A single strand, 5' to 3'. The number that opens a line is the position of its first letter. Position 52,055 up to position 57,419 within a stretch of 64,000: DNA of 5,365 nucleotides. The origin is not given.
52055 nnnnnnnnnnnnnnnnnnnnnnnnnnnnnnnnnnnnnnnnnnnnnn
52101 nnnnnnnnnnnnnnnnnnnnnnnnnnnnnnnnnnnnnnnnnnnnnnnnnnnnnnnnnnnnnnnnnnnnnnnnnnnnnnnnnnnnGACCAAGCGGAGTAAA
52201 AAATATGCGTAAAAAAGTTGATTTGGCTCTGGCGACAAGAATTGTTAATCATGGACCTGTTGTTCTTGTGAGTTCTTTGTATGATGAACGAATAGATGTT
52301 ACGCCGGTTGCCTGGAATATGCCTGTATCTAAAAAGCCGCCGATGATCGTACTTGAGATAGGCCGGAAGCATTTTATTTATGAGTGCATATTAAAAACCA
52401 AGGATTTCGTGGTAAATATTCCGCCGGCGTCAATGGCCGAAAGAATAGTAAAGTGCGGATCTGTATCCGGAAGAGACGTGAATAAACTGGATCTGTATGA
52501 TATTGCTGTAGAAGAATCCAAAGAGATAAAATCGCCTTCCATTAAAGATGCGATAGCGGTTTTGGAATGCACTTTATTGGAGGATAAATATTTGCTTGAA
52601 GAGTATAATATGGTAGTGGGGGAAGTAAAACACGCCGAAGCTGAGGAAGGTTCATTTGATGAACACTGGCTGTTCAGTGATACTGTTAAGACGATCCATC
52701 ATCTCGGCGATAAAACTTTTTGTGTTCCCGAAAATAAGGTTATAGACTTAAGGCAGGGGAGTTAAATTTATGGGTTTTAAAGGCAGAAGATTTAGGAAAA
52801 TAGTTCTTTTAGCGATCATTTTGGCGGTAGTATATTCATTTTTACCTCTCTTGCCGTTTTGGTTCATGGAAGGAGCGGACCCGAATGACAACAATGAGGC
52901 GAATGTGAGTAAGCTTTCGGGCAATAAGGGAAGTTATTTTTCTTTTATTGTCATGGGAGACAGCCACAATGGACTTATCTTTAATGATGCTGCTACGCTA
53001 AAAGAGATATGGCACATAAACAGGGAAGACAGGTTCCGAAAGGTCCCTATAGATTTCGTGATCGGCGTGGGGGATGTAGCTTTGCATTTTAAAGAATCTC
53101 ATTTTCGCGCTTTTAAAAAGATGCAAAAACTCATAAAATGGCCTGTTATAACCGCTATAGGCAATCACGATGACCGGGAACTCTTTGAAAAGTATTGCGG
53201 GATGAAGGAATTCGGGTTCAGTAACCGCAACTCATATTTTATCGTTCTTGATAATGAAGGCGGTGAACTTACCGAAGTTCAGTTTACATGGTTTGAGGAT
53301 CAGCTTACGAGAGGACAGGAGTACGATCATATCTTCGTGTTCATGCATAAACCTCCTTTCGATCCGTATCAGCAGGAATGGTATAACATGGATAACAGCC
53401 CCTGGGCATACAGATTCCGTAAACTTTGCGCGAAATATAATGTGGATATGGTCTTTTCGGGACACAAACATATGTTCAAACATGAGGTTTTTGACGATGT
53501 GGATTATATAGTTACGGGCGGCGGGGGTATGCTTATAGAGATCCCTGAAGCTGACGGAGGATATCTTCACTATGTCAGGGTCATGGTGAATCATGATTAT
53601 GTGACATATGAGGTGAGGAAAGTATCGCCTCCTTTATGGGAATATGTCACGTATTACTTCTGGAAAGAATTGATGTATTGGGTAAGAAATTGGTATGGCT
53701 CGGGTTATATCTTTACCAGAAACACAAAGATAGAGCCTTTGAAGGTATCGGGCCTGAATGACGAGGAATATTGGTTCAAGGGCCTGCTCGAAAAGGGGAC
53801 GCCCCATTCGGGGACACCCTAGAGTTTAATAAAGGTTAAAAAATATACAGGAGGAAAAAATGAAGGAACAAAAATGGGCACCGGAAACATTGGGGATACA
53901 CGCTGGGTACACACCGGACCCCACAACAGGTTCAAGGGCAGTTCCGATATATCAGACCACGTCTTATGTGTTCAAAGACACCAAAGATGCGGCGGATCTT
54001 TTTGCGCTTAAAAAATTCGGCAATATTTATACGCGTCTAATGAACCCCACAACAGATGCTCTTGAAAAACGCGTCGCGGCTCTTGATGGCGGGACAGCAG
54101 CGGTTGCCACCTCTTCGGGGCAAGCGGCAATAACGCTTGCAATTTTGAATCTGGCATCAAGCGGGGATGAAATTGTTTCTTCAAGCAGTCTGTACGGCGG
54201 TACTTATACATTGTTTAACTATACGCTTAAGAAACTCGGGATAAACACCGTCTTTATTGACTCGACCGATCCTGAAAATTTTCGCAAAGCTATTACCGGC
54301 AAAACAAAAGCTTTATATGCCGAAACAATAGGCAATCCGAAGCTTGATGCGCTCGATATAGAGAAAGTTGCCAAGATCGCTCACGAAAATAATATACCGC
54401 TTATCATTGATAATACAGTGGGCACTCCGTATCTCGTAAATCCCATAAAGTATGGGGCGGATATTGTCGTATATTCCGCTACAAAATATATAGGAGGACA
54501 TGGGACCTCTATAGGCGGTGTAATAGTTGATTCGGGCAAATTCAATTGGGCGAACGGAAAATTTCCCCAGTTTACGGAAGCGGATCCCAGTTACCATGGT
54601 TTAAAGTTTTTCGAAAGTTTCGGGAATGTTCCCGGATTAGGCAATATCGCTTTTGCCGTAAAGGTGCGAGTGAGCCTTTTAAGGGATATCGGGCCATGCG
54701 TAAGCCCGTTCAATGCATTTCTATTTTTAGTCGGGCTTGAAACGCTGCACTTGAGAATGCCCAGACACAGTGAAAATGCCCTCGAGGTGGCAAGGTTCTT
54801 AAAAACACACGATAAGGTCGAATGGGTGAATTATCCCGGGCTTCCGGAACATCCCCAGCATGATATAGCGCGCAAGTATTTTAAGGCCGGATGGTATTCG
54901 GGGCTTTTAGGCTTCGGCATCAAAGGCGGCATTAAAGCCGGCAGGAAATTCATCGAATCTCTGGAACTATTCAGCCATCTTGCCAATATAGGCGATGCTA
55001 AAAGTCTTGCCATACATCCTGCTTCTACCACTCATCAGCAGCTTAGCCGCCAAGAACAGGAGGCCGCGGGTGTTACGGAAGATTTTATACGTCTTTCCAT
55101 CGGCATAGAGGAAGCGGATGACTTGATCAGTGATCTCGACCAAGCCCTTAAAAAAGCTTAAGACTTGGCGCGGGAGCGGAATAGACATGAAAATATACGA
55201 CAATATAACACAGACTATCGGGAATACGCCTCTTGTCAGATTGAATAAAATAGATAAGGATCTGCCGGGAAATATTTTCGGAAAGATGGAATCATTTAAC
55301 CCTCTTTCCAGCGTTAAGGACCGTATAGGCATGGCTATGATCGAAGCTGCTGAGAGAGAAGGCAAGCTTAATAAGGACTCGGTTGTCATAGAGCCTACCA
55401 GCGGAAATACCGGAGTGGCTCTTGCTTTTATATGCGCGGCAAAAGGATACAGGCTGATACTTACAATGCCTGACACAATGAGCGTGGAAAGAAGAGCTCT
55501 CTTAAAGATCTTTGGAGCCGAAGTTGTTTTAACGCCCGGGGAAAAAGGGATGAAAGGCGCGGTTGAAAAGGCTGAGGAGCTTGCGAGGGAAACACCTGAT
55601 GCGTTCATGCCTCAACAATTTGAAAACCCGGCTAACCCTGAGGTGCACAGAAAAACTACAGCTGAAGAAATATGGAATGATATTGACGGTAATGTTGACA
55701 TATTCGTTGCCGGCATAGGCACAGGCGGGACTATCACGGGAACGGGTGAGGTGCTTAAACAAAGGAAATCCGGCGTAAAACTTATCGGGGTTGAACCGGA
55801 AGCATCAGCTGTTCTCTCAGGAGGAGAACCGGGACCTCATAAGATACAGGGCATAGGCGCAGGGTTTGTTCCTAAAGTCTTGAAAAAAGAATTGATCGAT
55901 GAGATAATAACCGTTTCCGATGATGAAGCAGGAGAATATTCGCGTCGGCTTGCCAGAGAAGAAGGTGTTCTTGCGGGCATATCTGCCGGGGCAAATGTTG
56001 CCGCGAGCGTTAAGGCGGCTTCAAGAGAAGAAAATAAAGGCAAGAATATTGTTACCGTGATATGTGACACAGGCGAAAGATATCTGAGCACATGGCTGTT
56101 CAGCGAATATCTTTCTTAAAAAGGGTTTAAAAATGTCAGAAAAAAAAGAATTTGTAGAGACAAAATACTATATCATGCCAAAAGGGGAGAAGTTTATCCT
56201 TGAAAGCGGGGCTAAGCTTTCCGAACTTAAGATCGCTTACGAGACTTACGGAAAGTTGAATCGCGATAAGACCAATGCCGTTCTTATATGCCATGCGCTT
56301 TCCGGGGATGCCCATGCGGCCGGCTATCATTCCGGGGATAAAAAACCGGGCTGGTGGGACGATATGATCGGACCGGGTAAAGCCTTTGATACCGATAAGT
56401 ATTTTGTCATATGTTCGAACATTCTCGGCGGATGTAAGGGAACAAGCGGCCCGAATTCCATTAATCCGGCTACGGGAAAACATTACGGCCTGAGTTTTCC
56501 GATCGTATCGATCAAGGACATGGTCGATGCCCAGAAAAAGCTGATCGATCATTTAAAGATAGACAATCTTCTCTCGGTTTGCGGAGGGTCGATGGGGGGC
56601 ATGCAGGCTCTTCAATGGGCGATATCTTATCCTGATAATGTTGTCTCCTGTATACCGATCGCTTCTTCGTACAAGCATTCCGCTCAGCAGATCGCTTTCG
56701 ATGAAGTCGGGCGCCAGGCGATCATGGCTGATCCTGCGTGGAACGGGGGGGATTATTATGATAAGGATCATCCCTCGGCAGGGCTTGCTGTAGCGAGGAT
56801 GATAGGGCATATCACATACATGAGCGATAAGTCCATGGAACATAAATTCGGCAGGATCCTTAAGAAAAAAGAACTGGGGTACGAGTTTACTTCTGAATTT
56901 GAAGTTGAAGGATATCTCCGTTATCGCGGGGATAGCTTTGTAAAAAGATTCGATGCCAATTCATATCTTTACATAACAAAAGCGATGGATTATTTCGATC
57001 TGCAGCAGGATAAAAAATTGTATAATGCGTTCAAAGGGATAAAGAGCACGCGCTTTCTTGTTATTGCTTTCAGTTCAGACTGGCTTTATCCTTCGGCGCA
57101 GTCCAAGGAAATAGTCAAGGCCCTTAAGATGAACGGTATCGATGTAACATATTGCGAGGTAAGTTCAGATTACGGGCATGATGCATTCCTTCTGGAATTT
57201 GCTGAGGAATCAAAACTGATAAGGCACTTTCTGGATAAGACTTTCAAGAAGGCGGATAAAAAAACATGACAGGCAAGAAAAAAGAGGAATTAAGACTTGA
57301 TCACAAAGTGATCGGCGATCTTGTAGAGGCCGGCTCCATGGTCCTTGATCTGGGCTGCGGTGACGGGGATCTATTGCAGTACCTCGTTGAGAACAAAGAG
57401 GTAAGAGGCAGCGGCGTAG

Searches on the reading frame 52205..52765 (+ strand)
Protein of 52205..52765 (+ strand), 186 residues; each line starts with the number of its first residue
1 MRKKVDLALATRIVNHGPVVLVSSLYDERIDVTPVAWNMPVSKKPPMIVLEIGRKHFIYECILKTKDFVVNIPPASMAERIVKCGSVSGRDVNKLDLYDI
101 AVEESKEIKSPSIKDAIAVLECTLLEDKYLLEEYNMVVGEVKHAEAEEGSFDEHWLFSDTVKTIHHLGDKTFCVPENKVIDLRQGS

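Call 7: search_protein_families(library=pfam, proteins=[window:52205-52765:+], max_evalue=0.01)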
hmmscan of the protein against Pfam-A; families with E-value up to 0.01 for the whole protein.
window:52205-52765:+ (186 aa): 1 family
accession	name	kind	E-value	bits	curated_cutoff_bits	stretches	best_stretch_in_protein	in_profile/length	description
PF01613.24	Flavin_Reduct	-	6.5e-26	91.7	27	1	17-157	6-144/153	Flavin reductase like domain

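Call 8: search_protein_families(library=ncbifam, proteins=[window:52205-52765:+], max_evalue=0.01)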
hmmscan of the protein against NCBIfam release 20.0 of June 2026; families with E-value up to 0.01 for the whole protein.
window:52205-52765:+ (186 aa): 1 family
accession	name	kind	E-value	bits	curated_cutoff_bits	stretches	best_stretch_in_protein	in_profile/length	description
NF042921.1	HpaC_Thermus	equivalog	6.7e-08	32.7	200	1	16-145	14-131/150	4-hydroxyphenylacetate 3-monooxygenase reductase subunit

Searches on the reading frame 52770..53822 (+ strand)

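Call 7: search_protein_families(library=pfam, proteins=[window:52770-53822:+], max_evalue=0.01)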
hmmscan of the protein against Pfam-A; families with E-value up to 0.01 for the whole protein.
window:52770-53822:+ (350 aa): 2 families
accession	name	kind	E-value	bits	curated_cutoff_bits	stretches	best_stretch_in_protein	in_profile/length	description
PF00149.33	Metallophos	-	3.3e-12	47.7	21.5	1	58-235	2-190/191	Calcineurin-like phosphoesterase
PF12850.12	Metallophos_2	-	2.9e-06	27.8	27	1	59-250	3-133/154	Calcineurin-like phosphoesterase superfamily domain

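Call 8: search_protein_families(library=ncbifam, proteins=[window:52770-53822:+], max_evalue=0.01)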
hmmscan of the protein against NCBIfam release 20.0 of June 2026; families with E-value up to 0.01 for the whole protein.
window:52770-53822:+ (350 aa): 4 families
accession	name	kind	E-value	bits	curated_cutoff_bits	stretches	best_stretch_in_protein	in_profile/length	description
NF050112.1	PhdiestSpdARhizob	equivalog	1.4e-09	38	400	1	80-235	30-199/264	2', 3'cyclic nucleotide phosphodiesterase SpdA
TIGR03729.1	acc_ester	subfamily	3.2e-06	26.7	148.25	0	199-247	183-233/239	putative phosphoesterase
NF008359.0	PRK11148.1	equivalog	1.1e-05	25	225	1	90-235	52-206/275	3',5'-cyclic-AMP phosphodiesterase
TIGR00040.1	yfcE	subfamily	0.0046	17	56.25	0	88-140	22-64/158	YfcE family phosphodiesterase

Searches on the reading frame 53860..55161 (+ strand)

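Call 7: search_protein_families(library=pfam, proteins=[window:53860-55161:+], max_evalue=0.01)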
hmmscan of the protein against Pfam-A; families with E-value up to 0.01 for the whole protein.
window:53860-55161:+ (433 aa): 5 families
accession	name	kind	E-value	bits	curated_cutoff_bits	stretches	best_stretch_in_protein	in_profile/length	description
PF01053.26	Cys_Met_Meta_PP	-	1e-144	482.3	27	1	9-431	1-381/381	Cys/Met metabolism PLP-dependent enzyme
PF01041.23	DegT_DnrJ_EryC1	-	2.3e-11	44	19.8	1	61-185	22-146/360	DegT/DnrJ/EryC1/StrS aminotransferase family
PF00155.27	Aminotran_1_2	-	1.8e-07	31.1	19.7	1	63-225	42-235/361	Aminotransferase class I and II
PF00266.25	Aminotran_5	-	4.8e-06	26.2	21.5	1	81-218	64-210/371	Aminotransferase class-V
PF01212.27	Beta_elim_lyase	-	7.5e-05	22.6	27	1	62-227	31-214/288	Beta-eliminating lyase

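Call 8: search_protein_families(library=ncbifam, proteins=[window:53860-55161:+], max_evalue=0.01)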
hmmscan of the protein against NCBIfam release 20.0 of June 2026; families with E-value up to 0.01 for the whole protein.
window:53860-55161:+ (433 aa): 58 families (the best 25 are shown)
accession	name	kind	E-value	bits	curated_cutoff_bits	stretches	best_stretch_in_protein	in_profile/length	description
NF006096.0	PRK08248.1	equivalog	4.1e-214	711.1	726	1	2-432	3-427/431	homocysteine synthase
TIGR01326.1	OAH_OAS_sulfhy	subfamily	5.2e-206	684.3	495.1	1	9-431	3-418/418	O-acetylhomoserine aminocarboxypropyltransferase/cysteine synthase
NF005872.0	PRK07812.1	equivalog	1.3e-192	640.1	703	1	3-431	12-433/439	bifunctional o-acetylhomoserine/o-acetylserine sulfhydrylase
NF004650.0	PRK05994.1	equivalog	2.2e-175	583.6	667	1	2-432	2-426/427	O-acetylhomoserine aminocarboxypropyltransferase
NF004757.0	PRK06084.1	equivalog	1.4e-170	567.8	790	1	8-432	3-422/425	bifunctional O-acetylhomoserine aminocarboxypropyltransferase/cysteine synthase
NF006004.0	PRK08134.1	equivalog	5e-168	559.3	636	1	5-433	6-428/433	O-acetylhomoserine aminocarboxypropyltransferase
NF004125.0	PRK05613.1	equivalog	2.3e-147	491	765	1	4-431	10-435/437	O-acetylhomoserine/O-acetylserine sulfhydrylase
NF005215.0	PRK06702.1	equivalog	2.1e-144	481.7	709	1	4-430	3-422/432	bifunctional O-acetylhomoserine aminocarboxypropyltransferase/cysteine synthase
TIGR01328.1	met_gam_lyase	equivalog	3.6e-120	401.4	549.7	2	7-224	3-220/391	methionine gamma-lyase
NF006003.0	PRK08133.1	equivalog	4.2e-119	397.8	522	2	3-228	7-231/396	O-succinylhomoserine sulfhydrylase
NF005695.0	PRK07503.1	equivalog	6.2e-115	384.1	666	2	9-225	11-227/403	methionine gamma-lyase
TIGR01325.1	O_suc_HS_sulf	equivalog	3.3e-112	374.9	510.05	2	10-228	2-219/380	O-succinylhomoserine sulfhydrylase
NF004876.0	PRK06234.1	subfamily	1.8e-109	366.4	666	2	10-228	11-231/400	methionine gamma-lyase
NF005871.0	PRK07811.1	equivalog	7.3e-100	334.2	513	2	4-226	9-224/389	cystathionine gamma-synthase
NF005263.0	PRK06767.1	equivalog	1.9e-99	333.4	617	2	8-224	6-222/392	methionine gamma-lyase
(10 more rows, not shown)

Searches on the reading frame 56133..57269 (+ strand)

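Call 52: search_protein_families(library=pfam, proteins=[window:56133-57269:+], max_evalue=0.0001)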
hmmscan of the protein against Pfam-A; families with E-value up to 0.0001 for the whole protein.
window:56133-57269:+ (378 aa): 2 families
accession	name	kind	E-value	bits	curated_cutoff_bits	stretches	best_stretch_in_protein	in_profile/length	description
PF00561.26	Abhydrolase_1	-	2.2e-23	83.7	25.8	1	48-355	1-244/245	alpha/beta hydrolase fold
PF12146.15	Hydrolase_4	-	7.1e-05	22.7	27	0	116-185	44-116/239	Serine aminopeptidase, S33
